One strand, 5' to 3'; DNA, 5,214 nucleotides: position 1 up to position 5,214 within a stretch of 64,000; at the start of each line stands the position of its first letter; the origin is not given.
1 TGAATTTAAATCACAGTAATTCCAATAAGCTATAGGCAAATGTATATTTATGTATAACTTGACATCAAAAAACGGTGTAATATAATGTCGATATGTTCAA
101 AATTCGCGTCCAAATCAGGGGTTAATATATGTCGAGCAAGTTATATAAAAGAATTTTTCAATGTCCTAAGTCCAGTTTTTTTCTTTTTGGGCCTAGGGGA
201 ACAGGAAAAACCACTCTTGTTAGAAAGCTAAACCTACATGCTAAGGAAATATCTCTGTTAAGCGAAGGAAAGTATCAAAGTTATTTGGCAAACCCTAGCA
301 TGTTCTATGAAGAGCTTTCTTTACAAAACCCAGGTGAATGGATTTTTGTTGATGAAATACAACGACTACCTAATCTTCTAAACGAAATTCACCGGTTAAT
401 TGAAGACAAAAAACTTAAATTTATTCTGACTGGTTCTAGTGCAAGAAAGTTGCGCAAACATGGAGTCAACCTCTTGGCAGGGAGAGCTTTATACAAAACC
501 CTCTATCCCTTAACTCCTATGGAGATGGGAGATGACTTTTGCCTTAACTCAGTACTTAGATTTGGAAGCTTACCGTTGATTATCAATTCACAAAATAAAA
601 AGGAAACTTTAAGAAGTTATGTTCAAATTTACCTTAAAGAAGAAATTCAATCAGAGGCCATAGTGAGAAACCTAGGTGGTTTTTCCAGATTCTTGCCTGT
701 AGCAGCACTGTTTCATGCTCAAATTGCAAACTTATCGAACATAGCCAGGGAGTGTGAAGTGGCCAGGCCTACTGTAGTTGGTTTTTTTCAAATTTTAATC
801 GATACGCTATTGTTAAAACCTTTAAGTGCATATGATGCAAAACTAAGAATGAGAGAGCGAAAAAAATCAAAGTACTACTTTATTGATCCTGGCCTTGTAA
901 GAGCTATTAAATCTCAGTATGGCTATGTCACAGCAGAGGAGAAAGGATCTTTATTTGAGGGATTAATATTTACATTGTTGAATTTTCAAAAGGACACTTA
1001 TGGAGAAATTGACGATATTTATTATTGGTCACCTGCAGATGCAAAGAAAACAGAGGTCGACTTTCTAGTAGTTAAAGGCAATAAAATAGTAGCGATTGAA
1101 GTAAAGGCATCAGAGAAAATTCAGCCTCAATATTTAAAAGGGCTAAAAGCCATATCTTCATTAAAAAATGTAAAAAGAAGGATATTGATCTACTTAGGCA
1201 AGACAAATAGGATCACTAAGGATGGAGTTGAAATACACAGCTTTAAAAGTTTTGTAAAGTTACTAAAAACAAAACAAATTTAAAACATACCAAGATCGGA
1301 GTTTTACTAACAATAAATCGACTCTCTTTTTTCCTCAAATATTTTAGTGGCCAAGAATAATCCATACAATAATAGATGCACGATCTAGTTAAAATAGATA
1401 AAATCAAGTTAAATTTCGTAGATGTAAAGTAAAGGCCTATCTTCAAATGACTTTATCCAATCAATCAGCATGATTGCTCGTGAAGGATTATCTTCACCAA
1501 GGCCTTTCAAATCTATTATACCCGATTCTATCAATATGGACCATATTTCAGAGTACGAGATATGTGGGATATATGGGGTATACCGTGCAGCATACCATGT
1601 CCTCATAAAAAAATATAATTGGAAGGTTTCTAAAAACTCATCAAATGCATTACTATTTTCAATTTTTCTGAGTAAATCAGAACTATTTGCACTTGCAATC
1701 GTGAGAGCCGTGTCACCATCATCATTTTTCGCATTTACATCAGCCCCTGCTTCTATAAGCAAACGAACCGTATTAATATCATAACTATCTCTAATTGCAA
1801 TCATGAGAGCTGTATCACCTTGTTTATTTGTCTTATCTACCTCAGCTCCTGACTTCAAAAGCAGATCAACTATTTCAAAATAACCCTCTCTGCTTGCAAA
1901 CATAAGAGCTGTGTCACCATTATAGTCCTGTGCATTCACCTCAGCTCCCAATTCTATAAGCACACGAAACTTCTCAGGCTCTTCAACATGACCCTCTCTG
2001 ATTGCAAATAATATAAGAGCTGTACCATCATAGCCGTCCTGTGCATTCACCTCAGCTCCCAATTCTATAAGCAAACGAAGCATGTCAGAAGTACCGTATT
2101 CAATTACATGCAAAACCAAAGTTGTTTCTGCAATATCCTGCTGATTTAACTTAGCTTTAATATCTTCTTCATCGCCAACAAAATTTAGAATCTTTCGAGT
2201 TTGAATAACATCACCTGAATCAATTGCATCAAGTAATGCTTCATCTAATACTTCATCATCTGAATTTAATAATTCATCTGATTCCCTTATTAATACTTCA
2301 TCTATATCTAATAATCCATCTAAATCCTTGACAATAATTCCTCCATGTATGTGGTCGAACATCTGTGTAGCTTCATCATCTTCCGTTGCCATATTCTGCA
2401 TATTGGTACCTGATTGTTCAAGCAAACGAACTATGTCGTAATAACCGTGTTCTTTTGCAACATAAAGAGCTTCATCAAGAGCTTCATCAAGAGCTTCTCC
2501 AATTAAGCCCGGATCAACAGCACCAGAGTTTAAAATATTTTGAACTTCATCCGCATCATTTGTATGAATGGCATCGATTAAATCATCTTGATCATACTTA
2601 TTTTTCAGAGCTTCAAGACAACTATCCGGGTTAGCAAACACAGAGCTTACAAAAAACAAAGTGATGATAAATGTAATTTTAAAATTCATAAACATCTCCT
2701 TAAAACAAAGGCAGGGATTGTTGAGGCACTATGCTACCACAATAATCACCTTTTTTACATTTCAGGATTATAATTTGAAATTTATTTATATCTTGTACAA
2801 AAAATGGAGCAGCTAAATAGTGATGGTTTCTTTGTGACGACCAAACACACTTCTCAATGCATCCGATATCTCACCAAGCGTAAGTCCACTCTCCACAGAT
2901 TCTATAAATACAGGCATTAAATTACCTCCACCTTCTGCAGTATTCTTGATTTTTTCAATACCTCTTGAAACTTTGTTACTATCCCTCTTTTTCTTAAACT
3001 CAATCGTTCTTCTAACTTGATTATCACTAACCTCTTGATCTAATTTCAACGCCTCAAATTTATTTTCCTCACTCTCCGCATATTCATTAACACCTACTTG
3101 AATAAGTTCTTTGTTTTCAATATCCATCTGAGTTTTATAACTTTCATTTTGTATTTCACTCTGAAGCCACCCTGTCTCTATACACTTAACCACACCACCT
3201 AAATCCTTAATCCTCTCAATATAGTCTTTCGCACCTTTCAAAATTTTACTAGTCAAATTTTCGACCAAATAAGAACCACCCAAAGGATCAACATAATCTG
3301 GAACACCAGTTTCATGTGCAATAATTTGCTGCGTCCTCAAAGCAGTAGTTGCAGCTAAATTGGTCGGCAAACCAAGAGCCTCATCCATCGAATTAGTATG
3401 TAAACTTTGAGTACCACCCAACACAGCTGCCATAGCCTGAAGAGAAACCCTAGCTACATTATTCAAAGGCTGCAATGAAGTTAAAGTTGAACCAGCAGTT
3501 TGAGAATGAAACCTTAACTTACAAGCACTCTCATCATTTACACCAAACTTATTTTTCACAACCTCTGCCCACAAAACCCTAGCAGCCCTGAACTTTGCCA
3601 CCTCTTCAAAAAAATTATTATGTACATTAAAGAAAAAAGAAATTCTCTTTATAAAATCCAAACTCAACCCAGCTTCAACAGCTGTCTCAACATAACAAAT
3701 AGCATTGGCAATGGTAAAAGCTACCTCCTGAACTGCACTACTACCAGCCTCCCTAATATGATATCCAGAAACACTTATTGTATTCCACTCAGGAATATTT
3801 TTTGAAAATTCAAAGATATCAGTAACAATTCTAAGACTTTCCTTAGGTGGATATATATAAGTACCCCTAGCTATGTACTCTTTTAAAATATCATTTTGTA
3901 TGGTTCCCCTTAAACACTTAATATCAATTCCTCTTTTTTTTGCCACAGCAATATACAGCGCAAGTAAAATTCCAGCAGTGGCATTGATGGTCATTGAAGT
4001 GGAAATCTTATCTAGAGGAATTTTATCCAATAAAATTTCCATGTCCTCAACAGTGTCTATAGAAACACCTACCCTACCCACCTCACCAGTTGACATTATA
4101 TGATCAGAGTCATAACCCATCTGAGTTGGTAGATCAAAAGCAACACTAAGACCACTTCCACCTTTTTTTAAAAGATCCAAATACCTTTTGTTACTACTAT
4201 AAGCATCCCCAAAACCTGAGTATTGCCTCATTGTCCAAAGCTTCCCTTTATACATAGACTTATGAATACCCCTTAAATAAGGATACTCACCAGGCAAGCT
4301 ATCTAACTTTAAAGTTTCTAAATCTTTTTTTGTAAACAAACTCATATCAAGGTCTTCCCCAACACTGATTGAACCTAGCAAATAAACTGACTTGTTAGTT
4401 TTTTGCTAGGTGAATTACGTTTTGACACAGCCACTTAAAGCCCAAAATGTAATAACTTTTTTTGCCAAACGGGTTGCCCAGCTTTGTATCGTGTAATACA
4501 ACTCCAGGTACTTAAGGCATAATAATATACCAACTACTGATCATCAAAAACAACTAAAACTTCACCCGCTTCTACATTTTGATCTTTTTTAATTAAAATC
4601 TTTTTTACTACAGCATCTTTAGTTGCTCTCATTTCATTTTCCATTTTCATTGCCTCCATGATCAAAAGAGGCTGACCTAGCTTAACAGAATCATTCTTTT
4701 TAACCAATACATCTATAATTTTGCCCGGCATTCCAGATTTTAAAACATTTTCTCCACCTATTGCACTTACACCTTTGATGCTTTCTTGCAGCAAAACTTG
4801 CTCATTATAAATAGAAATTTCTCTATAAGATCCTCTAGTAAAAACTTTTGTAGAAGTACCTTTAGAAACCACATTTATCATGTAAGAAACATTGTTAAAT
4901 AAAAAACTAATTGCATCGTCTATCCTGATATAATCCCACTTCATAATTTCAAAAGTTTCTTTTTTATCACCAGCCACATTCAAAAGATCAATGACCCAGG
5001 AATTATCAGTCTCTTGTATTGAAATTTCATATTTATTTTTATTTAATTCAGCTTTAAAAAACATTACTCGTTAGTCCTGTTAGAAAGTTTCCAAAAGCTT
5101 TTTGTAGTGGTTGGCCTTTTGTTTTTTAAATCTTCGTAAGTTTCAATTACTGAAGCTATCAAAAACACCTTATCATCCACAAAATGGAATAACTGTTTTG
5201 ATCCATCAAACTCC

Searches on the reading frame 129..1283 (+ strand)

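Call 70: search_protein_families(library=pfam, proteins=[window:129-1283:+], max_evalue=0.00001)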
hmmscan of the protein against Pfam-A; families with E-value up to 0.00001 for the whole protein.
window:129-1283:+ (384 aa): 3 families
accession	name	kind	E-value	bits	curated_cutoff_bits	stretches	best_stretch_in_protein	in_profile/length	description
PF13635.12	DUF4143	-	3.8e-28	98.7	28.1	1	172-328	3-160/160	Domain of unknown function (DUF4143)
PF13173.12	AAA_14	-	4.1e-21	75.8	27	1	17-132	5-127/129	AAA domain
PF13401.12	AAA_22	-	7.7e-08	33.2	27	0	69-103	85-123/130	AAA domain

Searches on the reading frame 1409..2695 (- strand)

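Call 70: search_protein_families(library=pfam, proteins=[window:1409-2695:-], max_evalue=0.00001)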
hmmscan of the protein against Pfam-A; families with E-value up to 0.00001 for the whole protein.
window:1409-2695:- (428 aa): 6 families
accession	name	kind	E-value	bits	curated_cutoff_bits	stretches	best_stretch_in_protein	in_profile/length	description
PF12796.13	Ank_2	-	8.6e-30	103.6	27.3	2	198-290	5-90/90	Ankyrin repeats (3 copies)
PF13637.12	Ank_4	-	9.6e-30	102.4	22.7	2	230-280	3-50/50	Ankyrin repeats (many copies)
PF00023.36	Ank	-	3.3e-29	99.7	21.1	2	259-291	1-33/33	Ankyrin repeat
PF13857.12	Ank_5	-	3.2e-21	75.6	27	2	284-334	7-56/56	Ankyrin repeats (many copies)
PF13606.12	Ank_3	-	5.3e-15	54.3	22.3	0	259-287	1-29/30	Ankyrin repeat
PF23745.1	ANK_LRRK2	-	1.9e-06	28.2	27.5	0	245-321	49-121/130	LRRK2 ANK repeat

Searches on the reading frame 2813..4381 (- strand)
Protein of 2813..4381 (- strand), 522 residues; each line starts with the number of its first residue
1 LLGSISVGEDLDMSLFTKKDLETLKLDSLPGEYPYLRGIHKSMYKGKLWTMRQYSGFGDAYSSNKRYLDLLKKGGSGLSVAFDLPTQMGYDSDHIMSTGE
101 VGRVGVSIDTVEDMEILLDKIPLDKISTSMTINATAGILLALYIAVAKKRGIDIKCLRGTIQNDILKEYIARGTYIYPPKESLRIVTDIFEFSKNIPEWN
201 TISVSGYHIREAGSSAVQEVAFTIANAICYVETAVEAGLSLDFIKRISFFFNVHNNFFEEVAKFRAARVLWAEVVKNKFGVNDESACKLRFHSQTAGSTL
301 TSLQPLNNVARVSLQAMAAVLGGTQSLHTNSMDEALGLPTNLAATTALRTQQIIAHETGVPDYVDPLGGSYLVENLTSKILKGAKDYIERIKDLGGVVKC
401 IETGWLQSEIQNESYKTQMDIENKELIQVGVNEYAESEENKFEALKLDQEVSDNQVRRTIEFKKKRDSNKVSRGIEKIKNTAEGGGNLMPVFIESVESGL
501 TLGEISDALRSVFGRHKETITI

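Call 30: search_protein_families(library=ncbifam, proteins=[window:2813-4381:-], max_evalue=1e-10)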
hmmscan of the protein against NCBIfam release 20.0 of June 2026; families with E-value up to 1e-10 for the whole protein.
window:2813-4381:- (522 aa): 4 families
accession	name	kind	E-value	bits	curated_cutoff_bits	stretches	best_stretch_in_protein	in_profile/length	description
TIGR00641.1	acid_CoA_mut_N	subfamily_domain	3.6e-206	685.5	303.8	1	19-520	16-526/528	methylmalonyl-CoA mutase N-terminal domain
NF006944.0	PRK09426.1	equivalog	8.7e-186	619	876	1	14-520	45-555/721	methylmalonyl-CoA mutase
NF045497.1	IsobCoAmut_IcmF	equivalog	8.8e-86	288.7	1500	2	154-517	705-1073/1076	fused isobutyryl-CoA mutase/GTPase IcmF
TIGR00642.1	mmCoA_mut_beta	equivalog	8.9e-55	186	617.25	1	14-446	54-467/620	methylmalonyl-CoA mutase small subunit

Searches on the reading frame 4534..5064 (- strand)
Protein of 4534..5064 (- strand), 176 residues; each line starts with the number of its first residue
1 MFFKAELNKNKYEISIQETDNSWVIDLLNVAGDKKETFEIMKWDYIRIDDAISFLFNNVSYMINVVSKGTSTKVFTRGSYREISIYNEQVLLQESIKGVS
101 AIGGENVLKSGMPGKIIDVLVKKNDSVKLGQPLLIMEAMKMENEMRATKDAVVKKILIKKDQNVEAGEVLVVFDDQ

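Call 70: search_protein_families(library=pfam, proteins=[window:4534-5064:-], max_evalue=0.00001)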
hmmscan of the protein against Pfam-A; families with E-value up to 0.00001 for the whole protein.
window:4534-5064:- (176 aa): 2 families
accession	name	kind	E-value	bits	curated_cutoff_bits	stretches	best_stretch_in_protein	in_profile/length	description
PF00364.28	Biotin_lipoyl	-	5.8e-18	64.9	22.1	1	107-172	2-72/73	Biotin-requiring enzyme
PF13533.13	Biotin_lipoyl_2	-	8.9e-08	32.2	29.8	0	110-136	5-31/32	Biotin-lipoyl like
